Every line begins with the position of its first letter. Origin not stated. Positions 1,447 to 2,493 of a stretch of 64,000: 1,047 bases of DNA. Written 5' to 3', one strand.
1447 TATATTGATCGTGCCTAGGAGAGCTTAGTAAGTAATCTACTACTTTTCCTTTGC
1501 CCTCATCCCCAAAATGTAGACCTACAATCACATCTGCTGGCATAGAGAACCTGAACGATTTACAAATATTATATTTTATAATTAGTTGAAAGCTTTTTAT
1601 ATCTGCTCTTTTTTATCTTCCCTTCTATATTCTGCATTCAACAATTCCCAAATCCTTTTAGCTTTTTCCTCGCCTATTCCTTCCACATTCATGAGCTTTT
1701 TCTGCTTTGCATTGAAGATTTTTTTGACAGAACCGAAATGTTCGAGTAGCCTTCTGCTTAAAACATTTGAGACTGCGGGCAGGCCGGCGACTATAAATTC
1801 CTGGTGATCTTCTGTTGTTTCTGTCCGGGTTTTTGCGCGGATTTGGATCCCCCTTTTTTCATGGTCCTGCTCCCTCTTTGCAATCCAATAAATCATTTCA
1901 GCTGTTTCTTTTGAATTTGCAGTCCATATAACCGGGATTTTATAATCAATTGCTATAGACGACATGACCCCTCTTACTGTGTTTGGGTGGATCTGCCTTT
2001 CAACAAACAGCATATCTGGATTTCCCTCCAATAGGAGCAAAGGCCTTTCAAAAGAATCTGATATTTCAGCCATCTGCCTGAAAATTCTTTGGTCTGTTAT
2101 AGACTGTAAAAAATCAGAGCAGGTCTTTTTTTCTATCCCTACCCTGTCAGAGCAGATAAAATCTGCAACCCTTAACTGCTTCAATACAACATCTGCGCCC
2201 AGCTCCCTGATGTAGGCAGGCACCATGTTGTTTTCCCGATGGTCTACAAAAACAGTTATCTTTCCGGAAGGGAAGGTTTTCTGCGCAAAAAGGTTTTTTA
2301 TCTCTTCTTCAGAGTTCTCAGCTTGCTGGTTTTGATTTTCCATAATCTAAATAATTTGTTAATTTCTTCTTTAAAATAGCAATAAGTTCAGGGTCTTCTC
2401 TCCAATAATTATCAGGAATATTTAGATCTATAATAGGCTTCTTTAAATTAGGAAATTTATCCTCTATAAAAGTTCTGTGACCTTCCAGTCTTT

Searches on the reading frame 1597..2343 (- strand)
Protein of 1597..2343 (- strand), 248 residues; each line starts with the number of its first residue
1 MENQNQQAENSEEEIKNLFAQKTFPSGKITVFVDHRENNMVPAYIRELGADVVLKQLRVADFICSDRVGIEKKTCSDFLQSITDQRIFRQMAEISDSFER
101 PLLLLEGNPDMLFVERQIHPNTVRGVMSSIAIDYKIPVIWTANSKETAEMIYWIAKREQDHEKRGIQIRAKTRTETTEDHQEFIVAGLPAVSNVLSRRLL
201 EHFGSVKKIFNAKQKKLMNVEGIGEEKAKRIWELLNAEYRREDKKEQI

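Call 20: search_protein_families(library=pfam, proteins=[window:1597-2343:-], max_evalue=0.001)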
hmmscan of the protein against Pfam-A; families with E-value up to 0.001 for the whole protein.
window:1597-2343:- (248 aa): 5 families
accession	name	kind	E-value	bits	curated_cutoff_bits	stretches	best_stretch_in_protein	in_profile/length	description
PF02732.21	ERCC4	-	3.3e-29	102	24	1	33-152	1-138/140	ERCC4 domain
PF14520.12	HHH_5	-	1.5e-07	32.3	27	1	188-231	7-51/57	Helix-hairpin-helix domain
PF12826.13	HHH_2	-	1.9e-07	31.6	27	1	187-238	7-58/64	Helix-hairpin-helix motif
PF00633.29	HHH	-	0.00034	20.8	24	0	205-231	1-27/30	Helix-hairpin-helix motif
PF20582.4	UPF0758_N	-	0.00083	19.8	27.1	0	195-228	44-76/77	UPF0758 N-terminal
